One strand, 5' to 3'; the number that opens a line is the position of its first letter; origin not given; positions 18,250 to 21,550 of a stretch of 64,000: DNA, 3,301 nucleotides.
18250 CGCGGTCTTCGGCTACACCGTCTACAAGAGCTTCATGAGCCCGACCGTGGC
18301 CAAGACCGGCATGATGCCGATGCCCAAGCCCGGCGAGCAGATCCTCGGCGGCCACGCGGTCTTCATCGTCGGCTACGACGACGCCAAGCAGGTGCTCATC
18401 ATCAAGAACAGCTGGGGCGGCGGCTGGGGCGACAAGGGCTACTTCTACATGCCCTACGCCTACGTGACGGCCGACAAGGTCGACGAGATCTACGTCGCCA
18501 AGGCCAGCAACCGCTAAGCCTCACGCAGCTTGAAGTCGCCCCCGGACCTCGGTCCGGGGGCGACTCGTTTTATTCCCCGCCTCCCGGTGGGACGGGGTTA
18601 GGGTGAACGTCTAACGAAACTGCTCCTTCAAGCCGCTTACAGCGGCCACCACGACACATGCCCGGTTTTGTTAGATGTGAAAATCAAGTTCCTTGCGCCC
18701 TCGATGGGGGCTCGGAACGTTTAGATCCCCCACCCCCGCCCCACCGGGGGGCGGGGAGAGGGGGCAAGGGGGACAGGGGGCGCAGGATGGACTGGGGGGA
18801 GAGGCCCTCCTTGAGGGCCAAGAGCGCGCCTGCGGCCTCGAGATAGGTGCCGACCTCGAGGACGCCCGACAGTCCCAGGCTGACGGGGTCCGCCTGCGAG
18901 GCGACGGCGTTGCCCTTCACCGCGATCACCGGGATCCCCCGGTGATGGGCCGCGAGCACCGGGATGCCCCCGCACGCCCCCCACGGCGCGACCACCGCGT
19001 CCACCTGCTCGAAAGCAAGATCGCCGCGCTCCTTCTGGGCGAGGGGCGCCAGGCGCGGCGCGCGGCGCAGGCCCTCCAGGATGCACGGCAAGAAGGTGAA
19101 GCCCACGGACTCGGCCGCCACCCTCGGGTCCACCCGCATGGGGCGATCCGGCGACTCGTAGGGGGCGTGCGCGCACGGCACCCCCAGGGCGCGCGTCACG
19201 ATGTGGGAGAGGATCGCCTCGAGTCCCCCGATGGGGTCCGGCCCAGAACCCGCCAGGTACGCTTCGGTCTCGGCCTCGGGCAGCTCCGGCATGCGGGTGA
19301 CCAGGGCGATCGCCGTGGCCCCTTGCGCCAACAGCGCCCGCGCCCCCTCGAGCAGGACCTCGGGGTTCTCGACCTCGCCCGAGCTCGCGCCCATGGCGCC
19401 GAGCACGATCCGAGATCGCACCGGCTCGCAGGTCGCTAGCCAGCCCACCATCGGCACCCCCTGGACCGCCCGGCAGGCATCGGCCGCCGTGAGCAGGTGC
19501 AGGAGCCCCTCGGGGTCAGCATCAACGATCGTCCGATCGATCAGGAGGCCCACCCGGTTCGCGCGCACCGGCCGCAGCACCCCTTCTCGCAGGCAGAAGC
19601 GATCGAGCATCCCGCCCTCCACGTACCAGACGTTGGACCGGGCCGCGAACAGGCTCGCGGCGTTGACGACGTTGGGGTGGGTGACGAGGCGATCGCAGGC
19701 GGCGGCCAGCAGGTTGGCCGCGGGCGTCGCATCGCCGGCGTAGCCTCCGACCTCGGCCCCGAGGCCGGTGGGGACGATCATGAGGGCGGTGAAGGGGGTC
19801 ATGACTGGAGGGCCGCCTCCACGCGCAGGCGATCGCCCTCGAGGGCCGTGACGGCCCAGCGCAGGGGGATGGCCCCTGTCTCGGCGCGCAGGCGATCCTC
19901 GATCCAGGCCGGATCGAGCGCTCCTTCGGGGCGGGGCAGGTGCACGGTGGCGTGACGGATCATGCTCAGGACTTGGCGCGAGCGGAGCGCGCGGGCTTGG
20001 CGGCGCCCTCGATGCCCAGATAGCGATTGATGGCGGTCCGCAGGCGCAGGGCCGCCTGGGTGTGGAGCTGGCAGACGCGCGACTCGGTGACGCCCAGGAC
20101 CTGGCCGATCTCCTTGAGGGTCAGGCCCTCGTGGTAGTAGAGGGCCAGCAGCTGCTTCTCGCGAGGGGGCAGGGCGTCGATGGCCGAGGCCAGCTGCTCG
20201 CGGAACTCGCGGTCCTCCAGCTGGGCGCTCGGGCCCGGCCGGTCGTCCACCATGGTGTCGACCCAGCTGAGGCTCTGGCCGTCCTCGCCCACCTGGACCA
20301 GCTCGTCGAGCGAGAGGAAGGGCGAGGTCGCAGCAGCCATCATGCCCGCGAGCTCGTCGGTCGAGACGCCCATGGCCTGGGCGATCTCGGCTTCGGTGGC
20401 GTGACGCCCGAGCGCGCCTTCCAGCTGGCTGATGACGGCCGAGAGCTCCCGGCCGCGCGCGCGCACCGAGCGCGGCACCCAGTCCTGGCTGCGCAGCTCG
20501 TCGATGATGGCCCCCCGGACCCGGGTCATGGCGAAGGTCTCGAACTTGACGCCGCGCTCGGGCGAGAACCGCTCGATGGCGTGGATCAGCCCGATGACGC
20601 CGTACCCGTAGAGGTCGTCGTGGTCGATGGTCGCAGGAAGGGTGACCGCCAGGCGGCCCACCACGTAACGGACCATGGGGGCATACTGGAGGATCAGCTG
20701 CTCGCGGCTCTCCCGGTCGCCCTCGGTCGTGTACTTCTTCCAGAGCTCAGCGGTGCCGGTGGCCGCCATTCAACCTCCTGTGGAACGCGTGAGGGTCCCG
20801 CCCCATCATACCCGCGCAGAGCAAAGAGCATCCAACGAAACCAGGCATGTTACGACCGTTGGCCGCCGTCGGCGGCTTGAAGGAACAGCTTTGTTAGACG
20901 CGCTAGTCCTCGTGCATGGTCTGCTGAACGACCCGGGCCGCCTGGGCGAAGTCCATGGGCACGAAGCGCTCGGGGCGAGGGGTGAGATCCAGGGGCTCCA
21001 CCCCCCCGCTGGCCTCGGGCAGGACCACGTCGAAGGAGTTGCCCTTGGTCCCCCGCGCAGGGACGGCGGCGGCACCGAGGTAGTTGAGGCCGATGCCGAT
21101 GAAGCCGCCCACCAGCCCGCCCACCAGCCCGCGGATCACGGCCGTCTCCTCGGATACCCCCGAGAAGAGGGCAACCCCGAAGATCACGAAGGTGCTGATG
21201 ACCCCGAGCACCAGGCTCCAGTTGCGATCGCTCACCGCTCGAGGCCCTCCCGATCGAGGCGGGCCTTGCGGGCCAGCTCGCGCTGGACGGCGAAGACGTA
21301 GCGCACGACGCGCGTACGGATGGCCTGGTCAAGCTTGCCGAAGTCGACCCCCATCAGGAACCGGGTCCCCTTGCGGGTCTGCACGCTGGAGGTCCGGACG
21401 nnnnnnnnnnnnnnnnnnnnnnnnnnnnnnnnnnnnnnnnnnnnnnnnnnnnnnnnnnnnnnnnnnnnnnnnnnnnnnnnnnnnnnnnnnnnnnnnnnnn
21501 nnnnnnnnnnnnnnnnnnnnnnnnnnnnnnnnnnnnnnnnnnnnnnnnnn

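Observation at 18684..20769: sigD/fliA is translationally coupled to a 54-aa ORF and a DUF3326-like protein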

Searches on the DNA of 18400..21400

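Call 82: search_rna_families(source=window, start=18400, end=21400, threshold=evalue, max_evalue=1)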
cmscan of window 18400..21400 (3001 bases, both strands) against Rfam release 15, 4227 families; matches with E-value up to 1: 1.
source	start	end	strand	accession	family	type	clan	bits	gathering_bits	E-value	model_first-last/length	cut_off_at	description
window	18547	18742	-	RF03108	Methylosinus-1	Gene; sRNA;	-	18.3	145.1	0.28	1-214/214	no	Methylosinus-1 RNA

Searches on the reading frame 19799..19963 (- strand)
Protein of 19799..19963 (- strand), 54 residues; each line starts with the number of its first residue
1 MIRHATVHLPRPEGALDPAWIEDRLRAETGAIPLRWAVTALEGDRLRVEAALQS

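Call 3: search_protein_families(library=pfam, proteins=[window:19799-19963:-], max_evalue=0.01)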
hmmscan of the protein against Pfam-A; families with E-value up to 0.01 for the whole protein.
window:19799-19963:- (54 aa): 0 families

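Call 4: search_protein_families(library=ncbifam, proteins=[window:19799-19963:-], max_evalue=0.01)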
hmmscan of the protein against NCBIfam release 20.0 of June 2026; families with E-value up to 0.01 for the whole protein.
window:19799-19963:- (54 aa): 0 families

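Call 5: find_homologous_proteins(query=window:19799-19963:-, max_evalue=0.01)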
Query window:19799-19963:- (54 aa): 2 proteins with E <= 0.01 among 2 candidates.
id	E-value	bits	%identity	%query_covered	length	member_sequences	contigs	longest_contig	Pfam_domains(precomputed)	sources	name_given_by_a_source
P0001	6.4e-28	112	100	100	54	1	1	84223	-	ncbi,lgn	ncbi:MAG TPA: hypothetical protein V6D00_11060 [Pantanalinema sp.]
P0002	4.3e-18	81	78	100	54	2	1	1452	-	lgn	-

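Call 24: search_protein_families(library=pfam, proteins=[window:19802-19963:-], max_evalue=10)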
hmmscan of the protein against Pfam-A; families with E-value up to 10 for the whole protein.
seq(54 aa): 0 families

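Call 25: search_protein_families(library=ncbifam, proteins=[window:19802-19963:-], max_evalue=10)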
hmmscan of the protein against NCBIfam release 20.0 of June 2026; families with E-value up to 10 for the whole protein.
seq(54 aa): 0 families

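Call 30: find_homologous_proteins(query=A4, max_evalue=0.001)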
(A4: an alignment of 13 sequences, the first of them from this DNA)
Query A4 (13 sequences) (54 aa, profile of the alignment): 7253 proteins with E <= 0.001 among 7536 candidates; the best 120 are listed.
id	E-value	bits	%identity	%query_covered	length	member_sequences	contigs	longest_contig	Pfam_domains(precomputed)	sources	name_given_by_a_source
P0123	2.7e-18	83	50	37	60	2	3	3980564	-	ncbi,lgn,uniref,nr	ncbi:hypothetical protein CKA32_005164 [Geitlerinema sp. FC II]|uniref:hypothetical protein n=1 Tax=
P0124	2.9e-18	83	41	37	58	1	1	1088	-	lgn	-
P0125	4.4e-18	83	40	28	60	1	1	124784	-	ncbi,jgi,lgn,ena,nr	ncbi:MAG: hypothetical protein KME23_19675 [Goleter apudmare HA4340-LM2]|jgi:CRISPR/Cas system endor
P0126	4.7e-18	83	45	37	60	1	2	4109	-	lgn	-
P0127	8.5e-18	82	41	31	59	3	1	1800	-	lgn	-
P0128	8.7e-18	82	50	37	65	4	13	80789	-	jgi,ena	jgi:hypothetical protein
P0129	8.9e-18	82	50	37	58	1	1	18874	-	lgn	-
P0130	8.9e-18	82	54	24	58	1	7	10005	-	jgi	jgi:hypothetical protein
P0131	9.8e-18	82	45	37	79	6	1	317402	-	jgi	-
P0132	9.9e-18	82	41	31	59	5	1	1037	-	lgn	-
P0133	1.0e-17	82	45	63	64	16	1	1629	-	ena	-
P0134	1.1e-17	82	46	41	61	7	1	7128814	-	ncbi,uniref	ncbi:hypothetical protein ACQFX9_09935 [Aliinostoc sp. HNIBRCY26]|uniref:hypothetical protein n=1 Ta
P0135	1.2e-17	81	45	54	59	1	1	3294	-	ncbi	-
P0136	1.3e-17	81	31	81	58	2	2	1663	-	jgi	jgi:hypothetical protein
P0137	1.3e-17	81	54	24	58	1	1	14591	-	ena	-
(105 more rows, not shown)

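Call 40: predict_structure(alignment_id=A6)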
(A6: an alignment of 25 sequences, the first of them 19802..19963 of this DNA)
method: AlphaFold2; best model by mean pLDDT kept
length: 54 residues; sequences in the alignment: 25
mean_pLDDT: 96.4   pTM: 0.78
mean pLDDT of the five models: 96.4, 96.1, 95.6, 95.6, 95.3
residues with pLDDT >= 90: 50; 70-90: 4; 50-70: 0; < 50: 0
segments of 3 or more residues with pLDDT < 50: none
pLDDT, mean of each block of 10 residues (from residue 1): 97 93 98 98 96 97
secondary structure, 60 per line:
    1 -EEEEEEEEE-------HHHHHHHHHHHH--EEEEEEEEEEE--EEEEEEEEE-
elements in order: E2-10 H18-29 E32-42 E45-53

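Call 42: fold_search(model_id=the predicted structure, library=pdb)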
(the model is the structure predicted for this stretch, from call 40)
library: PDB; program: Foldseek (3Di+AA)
matches with E <= 10: 1105; with E <= 0.001: 0
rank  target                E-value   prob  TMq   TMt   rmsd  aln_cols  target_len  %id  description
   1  2fjz                  1.6e-01  0.66  0.44  0.42   5.6        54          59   11  Structure of the Alzheimer's Amyloid Precursor Protein (APP) copper binding domain (residues 133 to 189) in 'small unit  (released 2007-01-16)
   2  7cpu_SY               1.8e-01  0.66  0.50  0.31   4.2        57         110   12  Cryo-EM structure of 80S ribosome from mouse kidney (released 2022-02-02)
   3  2w96_B                2.9e-01  0.87  0.58  0.15   5.5        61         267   13  Crystal Structure of CDK4 in complex with a D-type cyclin (released 2009-03-10)
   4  7r6q_N                3.1e-01  0.96  0.64  0.32   3.1        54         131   15  State E2 nucleolar 60S ribosome biogenesis intermediate - Foot region model (released 2022-11-09)
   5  9csk_D                3.1e-01  0.82  0.55  0.14   6.3        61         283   15  Crystal structure of CDK4 cyclin D1 in complex with atirmociclib (released 2025-03-26)
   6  9bh5_CX               3.3e-01  0.84  0.55  0.30   3.2        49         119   14  High-resolution C. elegans 80S ribosome structure - class 1 (released 2024-09-04)
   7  2w9z_B                3.5e-01  0.75  0.54  0.13   6.4        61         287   16  Crystal Structure of CDK4 in complex with a D-type cyclin (released 2009-03-10)
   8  2fkl_A                3.5e-01  0.41  0.42  0.39   5.9        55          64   11  Structure of the Alzheimer's Amyloid Precursor Protein (APP) Copper Binding Domain (Residues 126- 189 of APP) (released 2007-01-16)
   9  9p0n_A                3.5e-01  0.38  0.42  0.14   4.9        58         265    9  MscS in Glyco-DIBMA Native Nanodiscs (C7 symmetry) (released 2026-01-28)
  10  9csk_B                3.7e-01  0.77  0.55  0.14   6.2        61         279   15  Crystal structure of CDK4 cyclin D1 in complex with atirmociclib (released 2025-03-26)
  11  6skf_BP               3.9e-01  0.41  0.46  0.16  10.3        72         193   15  Cryo-EM Structure of T. kodakarensis 70S ribosome (released 2020-07-29)
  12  5gyy_G                4.2e-01  0.90  0.62  0.59   3.1        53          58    9  Plant receptor complex (released 2017-09-27)
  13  9vp8                  4.2e-01  0.80  0.56  0.28   4.0        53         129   13  Crystal structure of YdjB from Salmonella enterica subsp. enterica serovar Typhi (released 2025-10-22)
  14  9qf4_BN               4.2e-01  0.41  0.47  0.17   9.7        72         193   17  Structure of P. furiosus 70S ribosome grown at 95 degC (released 2025-11-05)
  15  4qu7_B                4.2e-01  0.25  0.37  0.29   5.4        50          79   16  Crystal structure of a G-rich RNA sequence binding factor 1 (GRSF1) from Homo sapiens at 2.50 A resolution (released 2014-08-13)
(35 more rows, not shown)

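Call 60: find_encoding_contigs(protein=P0002, flank=3000, max_places=3)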
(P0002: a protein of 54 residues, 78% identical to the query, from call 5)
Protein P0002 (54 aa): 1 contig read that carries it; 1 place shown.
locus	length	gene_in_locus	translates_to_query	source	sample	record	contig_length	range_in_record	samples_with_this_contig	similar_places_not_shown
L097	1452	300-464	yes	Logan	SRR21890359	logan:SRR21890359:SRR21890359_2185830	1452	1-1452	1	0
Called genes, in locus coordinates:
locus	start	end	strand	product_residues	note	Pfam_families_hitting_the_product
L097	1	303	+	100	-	?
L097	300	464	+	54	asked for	-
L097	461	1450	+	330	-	?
